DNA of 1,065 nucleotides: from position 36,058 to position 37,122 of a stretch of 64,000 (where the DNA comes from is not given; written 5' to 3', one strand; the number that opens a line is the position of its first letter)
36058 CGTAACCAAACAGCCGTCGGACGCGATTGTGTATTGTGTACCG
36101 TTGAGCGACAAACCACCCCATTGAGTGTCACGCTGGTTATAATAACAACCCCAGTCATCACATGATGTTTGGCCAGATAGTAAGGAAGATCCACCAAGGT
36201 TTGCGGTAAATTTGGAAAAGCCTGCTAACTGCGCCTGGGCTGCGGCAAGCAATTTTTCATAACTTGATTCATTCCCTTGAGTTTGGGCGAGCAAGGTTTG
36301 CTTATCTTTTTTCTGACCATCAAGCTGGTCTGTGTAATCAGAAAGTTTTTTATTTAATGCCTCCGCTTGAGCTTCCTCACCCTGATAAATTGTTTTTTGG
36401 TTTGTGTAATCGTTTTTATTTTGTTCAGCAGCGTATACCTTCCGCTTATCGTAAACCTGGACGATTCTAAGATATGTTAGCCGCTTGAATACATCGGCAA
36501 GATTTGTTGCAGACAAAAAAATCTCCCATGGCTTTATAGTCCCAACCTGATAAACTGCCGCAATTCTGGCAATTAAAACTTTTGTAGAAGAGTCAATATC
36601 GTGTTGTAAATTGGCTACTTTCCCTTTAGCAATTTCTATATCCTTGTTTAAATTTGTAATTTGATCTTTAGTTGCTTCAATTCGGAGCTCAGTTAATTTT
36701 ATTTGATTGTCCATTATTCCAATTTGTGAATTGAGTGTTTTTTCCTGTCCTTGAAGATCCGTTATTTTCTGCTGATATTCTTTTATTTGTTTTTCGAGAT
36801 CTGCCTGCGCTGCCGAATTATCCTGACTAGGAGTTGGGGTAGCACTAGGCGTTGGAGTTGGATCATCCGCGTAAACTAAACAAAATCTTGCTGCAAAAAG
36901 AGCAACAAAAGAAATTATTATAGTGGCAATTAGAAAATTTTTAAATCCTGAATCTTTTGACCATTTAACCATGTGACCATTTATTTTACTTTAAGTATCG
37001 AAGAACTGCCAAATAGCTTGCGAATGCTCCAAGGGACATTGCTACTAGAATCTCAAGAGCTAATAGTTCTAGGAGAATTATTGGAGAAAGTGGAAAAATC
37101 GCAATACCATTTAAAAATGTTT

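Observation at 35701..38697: ftsE-ftsX operon followed by a PcsB-like coiled-coil protein carrying a papain-like C39_2-type domain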

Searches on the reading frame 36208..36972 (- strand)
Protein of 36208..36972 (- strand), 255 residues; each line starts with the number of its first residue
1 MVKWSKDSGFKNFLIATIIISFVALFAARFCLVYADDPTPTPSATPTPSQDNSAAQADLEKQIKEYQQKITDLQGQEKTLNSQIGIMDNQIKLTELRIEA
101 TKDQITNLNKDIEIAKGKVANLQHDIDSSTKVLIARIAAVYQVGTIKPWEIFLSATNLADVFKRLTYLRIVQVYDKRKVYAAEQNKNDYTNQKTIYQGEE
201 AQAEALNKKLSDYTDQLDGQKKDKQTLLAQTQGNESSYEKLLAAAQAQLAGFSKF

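Call 35: find_homologous_proteins(query=window:36208-36972:-, max_evalue=0.001)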
Query seq(255 aa) (255 aa): 178 proteins with E <= 0.001 among 3553 candidates; the best 120 are listed.
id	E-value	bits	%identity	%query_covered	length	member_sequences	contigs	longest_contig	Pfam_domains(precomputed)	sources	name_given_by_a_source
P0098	6.4e-158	541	100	100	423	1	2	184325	-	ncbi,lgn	-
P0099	6.3e-100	351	70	92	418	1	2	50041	PF05667.17,PF13529.14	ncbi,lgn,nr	ncbi:MAG TPA: hypothetical protein VG917_02505 [Patescibacteria group bacterium]|nr:hypothetical pro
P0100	5.5e-98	345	67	96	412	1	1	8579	PF13529.14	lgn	-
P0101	1.1e-97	344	67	96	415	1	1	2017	PF05667.17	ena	-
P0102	2.7e-96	339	68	96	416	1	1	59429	PF05667.17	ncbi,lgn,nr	ncbi:MAG TPA: hypothetical protein VHE53_03760 [Patescibacteria group bacterium]|nr:hypothetical pro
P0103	3.2e-96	339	68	96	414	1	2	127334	PF05667.17,PF13529.14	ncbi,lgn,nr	ncbi:MAG TPA: hypothetical protein VG965_04955 [Patescibacteria group bacterium]|nr:hypothetical pro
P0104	4.1e-95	335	72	84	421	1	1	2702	PF08614.17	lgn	-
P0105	3.1e-94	333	66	100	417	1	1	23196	-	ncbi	-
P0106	1.8e-93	330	67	92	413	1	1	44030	-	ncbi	-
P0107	6.4e-92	325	72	80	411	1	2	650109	-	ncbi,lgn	-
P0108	2.5e-91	323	66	93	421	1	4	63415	PF08614.17,PF13529.14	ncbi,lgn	-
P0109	1.7e-88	314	62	100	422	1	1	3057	-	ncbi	-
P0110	9.1e-86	305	68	78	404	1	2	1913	PF01551.30,PF05667.17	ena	-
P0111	1.6e-85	304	71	78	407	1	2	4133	PF05667.17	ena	-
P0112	1.0e-84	301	65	85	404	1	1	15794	PF01551.30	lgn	-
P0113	7.3e-82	292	65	75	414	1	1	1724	PF01551.30,PF05667.17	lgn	-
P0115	4.9e-77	276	60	78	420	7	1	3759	PF01551.30,PF08614.17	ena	-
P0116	1.1e-74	269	63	77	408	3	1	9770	-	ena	-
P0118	4.1e-73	264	64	75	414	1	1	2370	PF01551.30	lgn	-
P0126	2.7e-70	254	53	93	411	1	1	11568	PF25994.1,PF01551.30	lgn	-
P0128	2.5e-69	251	59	82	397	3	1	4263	PF01551.30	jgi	-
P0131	9.8e-69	249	57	85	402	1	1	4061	PF01551.30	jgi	-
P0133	3.6e-68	247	51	93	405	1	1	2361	PF01551.30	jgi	jgi:peptidoglycan hydrolase CwlO-like protein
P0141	1.3e-66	242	55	85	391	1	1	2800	PF01551.30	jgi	jgi:peptidoglycan hydrolase CwlO-like protein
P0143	4.5e-66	241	53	92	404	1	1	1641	PF01551.30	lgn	-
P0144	4.7e-66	240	53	92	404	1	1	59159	PF01551.30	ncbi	-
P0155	4.8e-64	234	56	76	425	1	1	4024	PF01551.30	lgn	-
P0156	2.3e-63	232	52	82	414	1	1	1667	PF01551.30,PF24568.2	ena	-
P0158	4.3e-63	231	52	80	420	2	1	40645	PF13529.14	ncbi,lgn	-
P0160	8.2e-63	230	56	76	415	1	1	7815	PF01551.30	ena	-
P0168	8.2e-62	227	52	93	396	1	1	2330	PF01551.30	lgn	-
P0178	5.9e-61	224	55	80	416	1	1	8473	PF01551.30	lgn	-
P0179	2.2e-60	222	47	93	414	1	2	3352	PF01551.30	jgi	-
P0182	6.6e-60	220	46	94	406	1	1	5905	PF01551.30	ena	-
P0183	7.8e-60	220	52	82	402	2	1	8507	PF01551.30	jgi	-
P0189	3.5e-59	218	45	95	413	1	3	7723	PF01551.30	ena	-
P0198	4.3e-58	214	49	94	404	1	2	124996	PF01551.30,PF12795.13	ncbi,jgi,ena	-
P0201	5.1e-58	214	55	75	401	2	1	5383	PF01551.30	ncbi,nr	ncbi:MAG: hypothetical protein M1444_04315 [Patescibacteria group bacterium]|nr:hypothetical protein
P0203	5.5e-58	214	47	98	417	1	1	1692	PF01551.30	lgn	-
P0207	2.0e-57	212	44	98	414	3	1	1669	PF01551.30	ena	-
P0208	2.8e-57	212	48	96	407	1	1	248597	PF01551.30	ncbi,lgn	-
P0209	3.1e-57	212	54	71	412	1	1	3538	PF01551.30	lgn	-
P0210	3.7e-57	211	48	92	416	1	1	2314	PF01551.30,PF08614.17,PF05667.17,PF24161.2,PF07888.17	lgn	-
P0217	1.1e-55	207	47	94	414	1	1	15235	PF01551.30,PF08614.17,PF05667.17,PF24568.2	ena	-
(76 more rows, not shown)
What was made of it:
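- Closest known: RipC. Same: JGI names relatives 'CwlO-like' (call 35).
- JGI labels relatives 'peptidoglycan hydrolase CwlO-like' (call 35).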

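Call 38: find_encoding_contigs(protein=P0208, flank=6000, max_places=2)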
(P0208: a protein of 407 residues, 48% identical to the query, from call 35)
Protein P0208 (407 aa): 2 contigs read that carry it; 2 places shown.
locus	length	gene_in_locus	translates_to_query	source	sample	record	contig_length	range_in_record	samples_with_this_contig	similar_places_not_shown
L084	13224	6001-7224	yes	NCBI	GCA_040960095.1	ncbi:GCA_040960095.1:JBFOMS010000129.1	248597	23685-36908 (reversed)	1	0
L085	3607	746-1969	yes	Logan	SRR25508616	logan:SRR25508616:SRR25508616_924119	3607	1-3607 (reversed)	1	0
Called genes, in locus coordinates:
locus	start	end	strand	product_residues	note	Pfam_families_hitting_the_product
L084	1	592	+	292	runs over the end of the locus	-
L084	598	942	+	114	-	-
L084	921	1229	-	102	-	PF01035:DNA_binding_1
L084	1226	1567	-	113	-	PF03819:MazG (weak), PF12643:MazG-like (weak)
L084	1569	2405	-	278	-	PF02673:BacA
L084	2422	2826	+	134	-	-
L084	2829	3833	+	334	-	PF03462:PCRF, PF00472:RF-1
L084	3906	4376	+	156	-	-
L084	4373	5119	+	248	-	PF00005:ABC_tran, PF13304:AAA_21 (faint)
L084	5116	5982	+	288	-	PF18075:FtsX_ECD, PF02687:FtsX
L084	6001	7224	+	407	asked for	PF01551:Peptidase_M23 (faint)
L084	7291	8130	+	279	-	-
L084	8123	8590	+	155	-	PF02367:TsaE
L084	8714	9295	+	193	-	PF01300:Sua5_yciO_yrdC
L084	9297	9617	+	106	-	PF00814:TsaD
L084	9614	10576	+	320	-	PF00188:CAP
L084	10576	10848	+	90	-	-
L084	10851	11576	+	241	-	PF00483:NTP_transferase, PF12804:NTP_transf_3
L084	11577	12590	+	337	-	PF01073:3Beta_HSD, PF01370:Epimerase, PF02719:Polysacc_synt_2, PF04321:RmlD_sub_bind, PF07993:NAD_binding_4, PF13460:NAD_binding_10 (weak), PF16363:GDP_Man_Dehyd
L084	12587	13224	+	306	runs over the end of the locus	PF01370:Epimerase, PF02719:Polysacc_synt_2 (faint), PF04321:RmlD_sub_bind, PF16363:GDP_Man_Dehyd (faint), PF13460:NAD_binding_10, PF01073:3Beta_HSD (weak), PF04321:RmlD_sub_bind, PF07993:NAD_binding_4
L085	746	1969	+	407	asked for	PF01551:Peptidase_M23 (faint)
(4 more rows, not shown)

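Call 39: find_encoding_contigs(protein=P0144, flank=6000, max_places=2)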
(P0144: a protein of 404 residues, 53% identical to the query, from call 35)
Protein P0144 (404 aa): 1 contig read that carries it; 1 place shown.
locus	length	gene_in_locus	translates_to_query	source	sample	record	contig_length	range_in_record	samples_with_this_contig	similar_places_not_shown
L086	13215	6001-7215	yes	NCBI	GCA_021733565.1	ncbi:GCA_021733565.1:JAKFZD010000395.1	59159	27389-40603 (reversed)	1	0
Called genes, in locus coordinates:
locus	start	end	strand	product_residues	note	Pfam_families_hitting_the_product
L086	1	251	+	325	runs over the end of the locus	PF05448:AXE1 (faint), PF01738:DLH, PF02129:Peptidase_S15, PF20434:BD-FAE (faint), PF00561:Abhydrolase_1, PF12146:Hydrolase_4, PF12697:Abhydrolase_6 (weak), PF00326:Peptidase_S9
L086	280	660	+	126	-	PF03965:Penicillinase_R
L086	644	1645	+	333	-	PF05569:Peptidase_M56, PF01435:Peptidase_M48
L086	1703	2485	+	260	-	PF13098:Thioredoxin_2 (faint), PF13462:Thioredoxin_4, PF01323:DSBA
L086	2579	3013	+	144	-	-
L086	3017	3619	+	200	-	-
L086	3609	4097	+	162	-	-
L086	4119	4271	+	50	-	-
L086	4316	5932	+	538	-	PF07732:Cu-oxidase_3, PF00394:Cu-oxidase, PF07731:Cu-oxidase_2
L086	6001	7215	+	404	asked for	PF01551:Peptidase_M23 (weak)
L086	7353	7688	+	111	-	PF04956:TrbC, PF13572:DUF4134 (faint), PF18895:T4SS_pilin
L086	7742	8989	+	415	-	PF18895:T4SS_pilin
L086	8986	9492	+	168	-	-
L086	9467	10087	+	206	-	PF26593:TraC-like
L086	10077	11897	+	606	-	PF01935:DUF87, PF12846:AAA_10, PF19044:P-loop_TraG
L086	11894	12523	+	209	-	PF01551:Peptidase_M23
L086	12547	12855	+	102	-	PF05154:TM2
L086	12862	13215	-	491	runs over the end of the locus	PF11398:DUF2813 (faint), PF13175:AAA_15, PF13304:AAA_21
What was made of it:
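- One M23-type relative lies beside a type IV secretion-like cluster (L086; call 39).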

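Call 40: find_encoding_contigs(protein=P0112, flank=6000, max_places=2)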
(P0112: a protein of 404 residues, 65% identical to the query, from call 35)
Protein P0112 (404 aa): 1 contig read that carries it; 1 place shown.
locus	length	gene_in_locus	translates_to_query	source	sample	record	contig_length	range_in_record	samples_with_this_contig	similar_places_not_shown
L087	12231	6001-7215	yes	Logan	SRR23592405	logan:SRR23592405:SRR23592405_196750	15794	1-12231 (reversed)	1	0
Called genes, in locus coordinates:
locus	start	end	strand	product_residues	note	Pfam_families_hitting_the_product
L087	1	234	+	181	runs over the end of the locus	PF03167:UDG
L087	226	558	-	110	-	-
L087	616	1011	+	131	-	-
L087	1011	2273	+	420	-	PF01566:Nramp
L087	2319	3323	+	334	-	PF03462:PCRF, PF00472:RF-1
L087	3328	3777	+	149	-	PF00293:NUDIX, PF14815:NUDIX_4 (faint)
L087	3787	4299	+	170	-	-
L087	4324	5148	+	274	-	PF00005:ABC_tran, PF02463:SMC_N (faint), PF13304:AAA_21 (faint)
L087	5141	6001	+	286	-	PF18075:FtsX_ECD, PF02687:FtsX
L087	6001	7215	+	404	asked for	PF01551:Peptidase_M23 (faint)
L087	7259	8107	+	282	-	-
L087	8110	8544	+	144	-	PF02367:TsaE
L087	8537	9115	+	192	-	PF01300:Sua5_yciO_yrdC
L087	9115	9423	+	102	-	PF00814:TsaD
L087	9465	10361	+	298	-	PF00188:CAP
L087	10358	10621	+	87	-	-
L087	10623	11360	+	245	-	PF00483:NTP_transferase, PF12804:NTP_transf_3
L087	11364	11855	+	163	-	PF00293:NUDIX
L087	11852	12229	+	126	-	?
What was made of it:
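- In L084 and L087 the same slot (prfB-hyp-ftsE-ftsX-X-hyp-tsaE-sua5-tsaB-CAP) holds a protein with a homologous coiled coil and an M23 head (calls 38, 40).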

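Call 52: predict_structure(alignment_id=A2)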
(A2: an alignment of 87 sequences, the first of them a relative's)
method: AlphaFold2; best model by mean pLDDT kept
length: 423 residues; sequences in the alignment: 87
mean_pLDDT: 82.7   pTM: 0.62
mean pLDDT of the five models: 82.7, 80.5, 77.7, 76.1, 74.4
residues with pLDDT >= 90: 170; 70-90: 183; 50-70: 49; < 50: 21
segments of 3 or more residues with pLDDT < 50: 1-4, 35-50
pLDDT, mean of each block of 10 residues (from residue 1): 52 87 85 50 42 72 80 74 82 85 83 80 74 65 53 62 65 73 76 81 85 85 84 82 88 93 95 97 97 94 98 97 95 88 95 95 96 96 96 97 97 96 92
secondary structure, 60 per line:
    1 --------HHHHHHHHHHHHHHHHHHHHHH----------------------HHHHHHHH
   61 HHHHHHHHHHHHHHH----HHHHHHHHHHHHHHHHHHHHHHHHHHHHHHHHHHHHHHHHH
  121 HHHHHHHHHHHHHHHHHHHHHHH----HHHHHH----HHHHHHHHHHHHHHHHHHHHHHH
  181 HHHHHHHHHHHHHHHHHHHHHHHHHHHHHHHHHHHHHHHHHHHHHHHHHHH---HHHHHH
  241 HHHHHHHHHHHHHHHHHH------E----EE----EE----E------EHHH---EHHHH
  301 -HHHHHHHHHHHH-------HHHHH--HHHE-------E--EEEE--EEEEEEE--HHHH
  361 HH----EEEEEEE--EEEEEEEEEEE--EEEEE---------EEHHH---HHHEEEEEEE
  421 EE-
elements in order: H9-30 H53-75 H80-143 H148-153 H158-231 H235-258 H297-300 H302-313 H321-325 E342-345 E348-354 H357-362 E367-373 E376-386 E389-393 E414-422
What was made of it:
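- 36868..36972 (-): N-terminal signal sequence of the hydrolase (aa 1-35), with a likely cleavage site VYA|DD. Helix 9-30 in the full-length model (call 52).
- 36817..36867 (-): Pro/Thr-rich disordered linker (aa 36-52). pLDDT below 50 for residues 35-50 (call 52).
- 36199..36816 (-): EnvC/PcsB/RipC-type coiled-coil hairpin (aa 53-258): helices 53-75 and 80-143, tip 144-157, helix 158-231, junction helix 235-258. AF2 model (call 52).
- On FtsEX-partner coiled-coil hydrolases/activators (EnvC, PcsB, RipC, CwlO): The AF2 full-length model has helices 53-143 and 158-231, a tip at 144-157, a junction helix at 235-258, then a globular domain (call 52).
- The full-length AF2 model has the hairpin layout (call 52).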

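Call 55: fold_search(model_id=the predicted structure, library=pdb)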
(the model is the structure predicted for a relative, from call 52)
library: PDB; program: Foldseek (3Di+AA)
matches with E <= 10: 548; with E <= 0.001: 1
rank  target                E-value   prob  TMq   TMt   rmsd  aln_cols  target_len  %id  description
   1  8tzl_E                9.9e-04  1.00  0.33  0.39  19.7       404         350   12  Cryo-EM structure of Vibrio cholerae FtsE/FtsX/EnvC complex, full-length (released 2023-12-20)
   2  4cgk_B                2.6e-03  0.98  0.27  0.32  32.9       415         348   12  Crystal structure of the essential protein PcsB from Streptococcus pneumoniae (released 2014-05-21)
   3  4cgk_A                2.7e-03  0.99  0.28  0.33  32.5       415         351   12  Crystal structure of the essential protein PcsB from Streptococcus pneumoniae (released 2014-05-21)
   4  6ewy                  3.6e-03  0.99  0.18  0.33  15.0       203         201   16  RipA Peptidoglycan hydrolase (Rv1477, Mycobacterium tuberculosis) N-terminal domain (released 2018-05-02)
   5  8idc_E                5.0e-03  1.00  0.33  0.45  14.0       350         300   10  Cryo-EM structure of Mycobacterium tuberculosis FtsEX/RipC complex in peptidisc (released 2023-10-04)
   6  7n87_MODEL_1_A        7.8e-03  1.00  0.19  0.46   5.3       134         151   20  Solution NMR structure of peptidase domain from Clostridium thermocellum PCAT1 (released 2021-12-29)
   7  5lki_A                1.6e-02  0.47  0.20  0.08  37.2       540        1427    9  Cryo-EM structure of the Tc toxin TcdA1 in its pore state (released 2016-08-31)
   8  6tpi_A                2.5e-02  0.96  0.33  0.36  22.0       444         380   12  EnvC bound to the FtsX periplasmic domain (released 2020-11-04)
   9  8jia_E                3.3e-02  1.00  0.34  0.49  11.1       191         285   12  Cryo-EM structure of Mycobacterium tuberculosis ATP bound FtsE(E165Q)X/RipC complex in peptidisc (released 2023-10-04)
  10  6sue_A                5.2e-02  0.21  0.16  0.05  37.7       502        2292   10  Structure of Photorhabdus luminescens Tc holotoxin pore, Mutation TccC3-D651A (released 2019-11-06)
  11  5xei                  5.5e-02  0.33  0.12  0.10  22.7       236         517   13  Crystal structure of the Smc head domain with a coiled coil and joint derived from Pyrococcus yayanosii (released 2017-06-07)
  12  8z4n_A                5.8e-02  0.89  0.19  0.32   7.3       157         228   14  Pseudomurein Endoisopeptidase PeiR-C90A (released 2025-04-23)
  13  6rwb_A                5.8e-02  0.47  0.24  0.07  45.2       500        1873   11  Cryo-EM structure of Yersinia pseudotuberculosis TcaA-TcaB (released 2019-10-23)
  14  4g54                  6.9e-02  0.97  0.14  0.24   3.5        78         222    6  Crystal structure of a periplasmic domain of the EpsAB fusion protein of the Vibrio vulnificus type II secretion system (released 2013-01-30)
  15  3g6b_A                7.3e-02  0.99  0.25  0.44  16.6       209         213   14  Crystal structure of a Soluble Chemoreceptor from Thermotoga maritima Asn217Ile mutant (released 2009-07-28)
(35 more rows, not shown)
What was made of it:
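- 36199..36816 (-): Foldseek top hits are EnvC 8tzl_E, PcsB 4cgk, RipA 6ewy and RipC 8idc_E (call 55).
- On FtsEX-partner coiled-coil hydrolases/activators (EnvC, PcsB, RipC, CwlO): Top PDB fold hits are EnvC, PcsB, RipA and RipC (call 55).
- Closest known: PcsB of Streptococcus pneumoniae. Same: PDB 4cgk is the second-best fold match for the full-length model (call 55).
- Closest known: RipC. Same: 8idc_E, 8jia_E and 8idd_E are among the fold hits (call 55).
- Its five best PDB matches out of ~350,000 chains are EnvC in the FtsEX-EnvC complex, PcsB (two chains), the RipA coiled coil, and RipC in the FtsEX-RipC complex (call 55).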
